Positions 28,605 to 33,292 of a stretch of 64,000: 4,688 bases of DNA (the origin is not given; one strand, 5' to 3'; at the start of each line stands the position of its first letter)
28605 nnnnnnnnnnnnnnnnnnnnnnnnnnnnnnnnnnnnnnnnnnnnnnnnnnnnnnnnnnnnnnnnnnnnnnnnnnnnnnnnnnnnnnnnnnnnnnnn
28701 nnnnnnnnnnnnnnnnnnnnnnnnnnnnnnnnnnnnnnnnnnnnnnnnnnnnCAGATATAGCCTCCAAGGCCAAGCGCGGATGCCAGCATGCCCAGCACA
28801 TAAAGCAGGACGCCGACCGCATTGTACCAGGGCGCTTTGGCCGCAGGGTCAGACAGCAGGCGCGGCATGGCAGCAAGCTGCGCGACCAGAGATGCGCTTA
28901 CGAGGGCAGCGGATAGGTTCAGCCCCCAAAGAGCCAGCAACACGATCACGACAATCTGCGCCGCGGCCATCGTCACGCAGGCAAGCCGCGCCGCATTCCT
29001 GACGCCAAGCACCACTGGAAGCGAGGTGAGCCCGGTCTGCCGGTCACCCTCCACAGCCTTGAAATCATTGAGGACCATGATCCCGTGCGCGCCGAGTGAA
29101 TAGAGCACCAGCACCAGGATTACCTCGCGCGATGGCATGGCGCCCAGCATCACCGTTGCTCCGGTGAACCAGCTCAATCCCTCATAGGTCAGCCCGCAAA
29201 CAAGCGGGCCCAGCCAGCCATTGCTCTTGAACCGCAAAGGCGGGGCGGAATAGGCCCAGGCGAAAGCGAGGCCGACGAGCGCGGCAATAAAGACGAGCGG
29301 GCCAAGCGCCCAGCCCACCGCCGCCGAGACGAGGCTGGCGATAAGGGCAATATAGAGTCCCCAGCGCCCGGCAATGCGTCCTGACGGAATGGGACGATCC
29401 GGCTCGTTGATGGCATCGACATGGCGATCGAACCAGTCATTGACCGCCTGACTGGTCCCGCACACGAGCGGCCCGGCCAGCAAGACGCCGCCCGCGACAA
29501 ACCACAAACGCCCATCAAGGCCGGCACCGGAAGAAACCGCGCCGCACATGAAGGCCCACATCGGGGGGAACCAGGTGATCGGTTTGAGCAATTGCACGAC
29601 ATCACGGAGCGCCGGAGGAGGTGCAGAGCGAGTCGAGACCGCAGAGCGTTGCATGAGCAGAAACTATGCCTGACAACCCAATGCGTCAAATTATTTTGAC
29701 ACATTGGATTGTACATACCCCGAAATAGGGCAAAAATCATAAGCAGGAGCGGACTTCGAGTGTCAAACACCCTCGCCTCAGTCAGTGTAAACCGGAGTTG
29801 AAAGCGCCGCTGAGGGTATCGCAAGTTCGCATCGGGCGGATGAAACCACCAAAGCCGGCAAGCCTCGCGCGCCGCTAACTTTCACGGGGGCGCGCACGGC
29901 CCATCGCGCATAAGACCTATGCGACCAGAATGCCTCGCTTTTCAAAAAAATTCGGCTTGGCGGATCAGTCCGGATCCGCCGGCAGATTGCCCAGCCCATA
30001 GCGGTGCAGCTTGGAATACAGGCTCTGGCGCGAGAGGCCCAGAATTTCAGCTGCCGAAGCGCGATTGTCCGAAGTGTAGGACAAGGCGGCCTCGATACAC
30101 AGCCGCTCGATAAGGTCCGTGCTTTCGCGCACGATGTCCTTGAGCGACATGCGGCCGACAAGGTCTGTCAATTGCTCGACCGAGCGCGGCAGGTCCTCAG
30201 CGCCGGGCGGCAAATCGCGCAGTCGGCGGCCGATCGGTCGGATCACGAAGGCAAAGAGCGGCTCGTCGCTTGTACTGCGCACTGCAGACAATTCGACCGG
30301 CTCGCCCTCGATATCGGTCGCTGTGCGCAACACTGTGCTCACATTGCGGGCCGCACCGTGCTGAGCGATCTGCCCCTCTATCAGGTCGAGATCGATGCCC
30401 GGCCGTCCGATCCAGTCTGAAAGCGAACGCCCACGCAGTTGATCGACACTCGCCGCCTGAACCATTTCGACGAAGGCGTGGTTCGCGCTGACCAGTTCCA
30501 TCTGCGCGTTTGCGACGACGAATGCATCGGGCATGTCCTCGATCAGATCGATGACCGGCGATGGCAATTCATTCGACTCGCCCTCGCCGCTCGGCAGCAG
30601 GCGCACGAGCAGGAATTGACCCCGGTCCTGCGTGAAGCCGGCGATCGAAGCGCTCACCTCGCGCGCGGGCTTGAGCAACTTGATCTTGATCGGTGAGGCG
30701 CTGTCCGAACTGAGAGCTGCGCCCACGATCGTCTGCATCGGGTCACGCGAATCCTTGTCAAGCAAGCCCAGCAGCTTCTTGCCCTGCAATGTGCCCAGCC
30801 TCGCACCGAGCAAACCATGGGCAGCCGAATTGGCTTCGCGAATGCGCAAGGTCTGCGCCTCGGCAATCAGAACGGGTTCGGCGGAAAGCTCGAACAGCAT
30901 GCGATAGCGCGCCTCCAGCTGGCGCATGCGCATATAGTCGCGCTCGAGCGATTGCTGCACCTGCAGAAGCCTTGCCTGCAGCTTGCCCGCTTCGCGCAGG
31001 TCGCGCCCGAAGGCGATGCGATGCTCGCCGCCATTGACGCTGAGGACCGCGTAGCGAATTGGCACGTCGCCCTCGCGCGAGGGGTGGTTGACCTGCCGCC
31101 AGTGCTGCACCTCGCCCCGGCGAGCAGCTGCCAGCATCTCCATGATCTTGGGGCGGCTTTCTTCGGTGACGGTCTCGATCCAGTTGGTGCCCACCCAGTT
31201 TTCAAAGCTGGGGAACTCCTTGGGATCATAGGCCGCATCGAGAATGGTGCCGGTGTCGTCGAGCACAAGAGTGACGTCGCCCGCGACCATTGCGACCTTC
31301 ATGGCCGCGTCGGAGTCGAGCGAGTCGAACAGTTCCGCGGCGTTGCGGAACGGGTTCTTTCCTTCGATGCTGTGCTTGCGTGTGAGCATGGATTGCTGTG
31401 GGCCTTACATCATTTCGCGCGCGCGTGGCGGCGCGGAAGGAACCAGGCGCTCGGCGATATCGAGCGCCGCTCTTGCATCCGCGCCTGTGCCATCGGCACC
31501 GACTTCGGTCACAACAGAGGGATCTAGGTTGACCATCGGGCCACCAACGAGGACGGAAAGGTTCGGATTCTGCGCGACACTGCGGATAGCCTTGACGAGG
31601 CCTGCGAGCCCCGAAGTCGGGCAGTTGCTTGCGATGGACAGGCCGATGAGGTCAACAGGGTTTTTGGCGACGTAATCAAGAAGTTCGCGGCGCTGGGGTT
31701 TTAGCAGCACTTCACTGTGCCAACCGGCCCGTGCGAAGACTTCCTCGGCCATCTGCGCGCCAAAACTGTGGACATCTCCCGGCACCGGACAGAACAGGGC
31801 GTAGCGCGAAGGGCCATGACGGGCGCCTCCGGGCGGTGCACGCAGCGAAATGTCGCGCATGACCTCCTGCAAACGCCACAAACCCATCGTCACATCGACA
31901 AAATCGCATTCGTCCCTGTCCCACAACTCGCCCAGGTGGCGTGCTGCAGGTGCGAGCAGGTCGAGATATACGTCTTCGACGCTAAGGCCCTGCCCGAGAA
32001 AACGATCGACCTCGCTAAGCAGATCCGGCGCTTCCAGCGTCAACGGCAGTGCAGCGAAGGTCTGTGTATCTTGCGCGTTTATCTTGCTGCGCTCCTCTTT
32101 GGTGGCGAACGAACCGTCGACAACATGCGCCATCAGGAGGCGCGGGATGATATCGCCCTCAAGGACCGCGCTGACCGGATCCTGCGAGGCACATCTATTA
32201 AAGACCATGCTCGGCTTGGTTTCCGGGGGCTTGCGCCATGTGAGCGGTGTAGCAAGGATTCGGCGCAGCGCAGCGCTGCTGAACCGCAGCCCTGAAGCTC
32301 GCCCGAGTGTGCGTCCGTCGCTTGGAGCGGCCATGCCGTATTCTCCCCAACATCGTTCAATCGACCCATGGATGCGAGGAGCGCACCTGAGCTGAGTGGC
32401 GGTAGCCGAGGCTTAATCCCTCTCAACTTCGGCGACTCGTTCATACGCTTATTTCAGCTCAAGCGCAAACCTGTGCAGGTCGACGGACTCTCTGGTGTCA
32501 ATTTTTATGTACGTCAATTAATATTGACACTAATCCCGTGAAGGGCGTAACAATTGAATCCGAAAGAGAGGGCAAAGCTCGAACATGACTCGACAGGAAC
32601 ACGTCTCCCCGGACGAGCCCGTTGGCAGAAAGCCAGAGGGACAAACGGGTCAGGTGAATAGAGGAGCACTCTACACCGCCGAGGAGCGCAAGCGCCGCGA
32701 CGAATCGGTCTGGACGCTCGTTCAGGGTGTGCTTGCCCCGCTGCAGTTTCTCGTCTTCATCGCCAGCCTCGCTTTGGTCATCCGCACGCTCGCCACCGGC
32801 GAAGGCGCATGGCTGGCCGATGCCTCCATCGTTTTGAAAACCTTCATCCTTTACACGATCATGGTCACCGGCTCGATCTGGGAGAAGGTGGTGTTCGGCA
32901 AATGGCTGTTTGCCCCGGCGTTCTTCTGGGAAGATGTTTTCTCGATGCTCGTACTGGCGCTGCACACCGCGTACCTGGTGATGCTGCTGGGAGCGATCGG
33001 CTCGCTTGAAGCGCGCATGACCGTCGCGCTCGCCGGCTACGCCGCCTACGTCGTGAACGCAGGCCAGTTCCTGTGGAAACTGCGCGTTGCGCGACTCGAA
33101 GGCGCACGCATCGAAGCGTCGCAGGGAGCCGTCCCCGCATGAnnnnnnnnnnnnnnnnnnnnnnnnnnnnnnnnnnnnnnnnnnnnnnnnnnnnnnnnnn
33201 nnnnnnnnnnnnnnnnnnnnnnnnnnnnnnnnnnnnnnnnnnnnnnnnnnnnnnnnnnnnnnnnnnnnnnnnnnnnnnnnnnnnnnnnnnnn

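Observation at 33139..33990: Dark protochlorophyllide reductase broken by a bchN-bchB deletion in an otherwise intact PGC: possible dependence on a light-driven POR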

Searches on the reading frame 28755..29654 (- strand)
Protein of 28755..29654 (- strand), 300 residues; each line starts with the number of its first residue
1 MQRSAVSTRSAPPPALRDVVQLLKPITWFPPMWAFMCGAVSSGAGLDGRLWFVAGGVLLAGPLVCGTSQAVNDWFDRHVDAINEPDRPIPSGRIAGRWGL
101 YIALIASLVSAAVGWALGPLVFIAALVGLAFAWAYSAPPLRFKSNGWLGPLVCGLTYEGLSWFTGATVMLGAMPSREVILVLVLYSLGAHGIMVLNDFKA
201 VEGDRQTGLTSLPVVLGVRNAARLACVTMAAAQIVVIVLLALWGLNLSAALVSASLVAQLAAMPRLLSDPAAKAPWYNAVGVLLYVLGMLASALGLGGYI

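Call 8: search_protein_families(library=pfam, proteins=[window:28755-29654:-])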
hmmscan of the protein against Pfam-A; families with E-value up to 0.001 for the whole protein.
window:28755-29654:- (300 aa): 1 family
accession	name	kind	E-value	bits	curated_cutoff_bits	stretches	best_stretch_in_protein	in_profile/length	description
PF01040.23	UbiA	-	2e-34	119.4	34.2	1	32-275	6-242/250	UbiA prenyltransferase family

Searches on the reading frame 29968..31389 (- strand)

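Call 8: search_protein_families(library=pfam, proteins=[window:29968-31389:-])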
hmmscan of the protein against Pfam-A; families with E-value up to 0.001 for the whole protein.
window:29968-31389:- (474 aa): 5 families
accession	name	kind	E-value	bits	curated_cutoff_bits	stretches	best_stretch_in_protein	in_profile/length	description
PF08448.16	PAS_4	-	2.9e-14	53.6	23.1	1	284-364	2-70/110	PAS fold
PF13188.13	PAS_8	-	1.4e-12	47.5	21.8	1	160-211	1-51/65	PAS domain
PF00989.32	PAS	-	4.8e-11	43.1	22.6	1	282-385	6-112/113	PAS fold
PF02954.25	HTH_8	-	3.3e-08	33.6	22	1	427-464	5-42/42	Bacterial regulatory protein, Fis family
PF24820.1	Diguanyl_cycl_sensor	-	8.4e-07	29.4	28.1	0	282-384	1-108/109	Diguanylate cyclase-like sensor domain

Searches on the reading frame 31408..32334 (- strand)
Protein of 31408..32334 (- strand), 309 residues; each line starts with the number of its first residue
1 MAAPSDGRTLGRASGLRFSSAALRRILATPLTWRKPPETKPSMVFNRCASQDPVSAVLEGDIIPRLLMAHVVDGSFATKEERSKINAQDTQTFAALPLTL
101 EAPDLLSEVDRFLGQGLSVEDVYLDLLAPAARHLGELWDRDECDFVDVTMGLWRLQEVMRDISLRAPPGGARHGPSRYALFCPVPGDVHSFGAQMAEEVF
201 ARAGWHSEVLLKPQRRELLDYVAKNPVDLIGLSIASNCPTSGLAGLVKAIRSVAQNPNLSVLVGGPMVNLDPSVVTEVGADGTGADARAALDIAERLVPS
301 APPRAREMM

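Call 8: search_protein_families(library=pfam, proteins=[window:31408-32334:-])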
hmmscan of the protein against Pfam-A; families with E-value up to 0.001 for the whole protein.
window:31408-32334:- (309 aa): 3 families
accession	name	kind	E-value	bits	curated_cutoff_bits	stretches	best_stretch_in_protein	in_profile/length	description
PF02310.24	B12-binding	-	1.4e-11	44.7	32.1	1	184-291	8-120/121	B12 binding domain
PF02607.22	B12-binding_2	-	5e-06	27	23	1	109-159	17-70/74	B12 binding domain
PF21966.2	AppA_SCHIC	-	0.00028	21.3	28.6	0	243-285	79-121/186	AppA, sensor containing heme instead of cobalamin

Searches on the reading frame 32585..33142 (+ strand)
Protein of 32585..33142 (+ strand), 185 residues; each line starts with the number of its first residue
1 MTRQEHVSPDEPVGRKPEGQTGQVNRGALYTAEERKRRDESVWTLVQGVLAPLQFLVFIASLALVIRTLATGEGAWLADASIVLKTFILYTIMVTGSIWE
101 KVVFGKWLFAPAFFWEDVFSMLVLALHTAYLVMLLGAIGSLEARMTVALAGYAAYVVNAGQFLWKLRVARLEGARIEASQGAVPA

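Call 8: search_protein_families(library=pfam, proteins=[window:32585-33139:+])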
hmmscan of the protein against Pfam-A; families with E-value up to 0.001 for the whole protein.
window:32585-33139:+ (185 aa): 1 family
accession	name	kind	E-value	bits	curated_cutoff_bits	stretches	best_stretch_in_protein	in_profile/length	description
PF07284.16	BCHF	-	9e-61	204.4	25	1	30-167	1-138/139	2-vinyl bacteriochlorophyllide hydratase (BCHF)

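Call 12: find_encoding_contigs(protein=window:32585-33142:+, flank=6000, max_places=10)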
Protein window:32585-33142:+ (185 aa): no gene with exactly this product is on record in the collection.
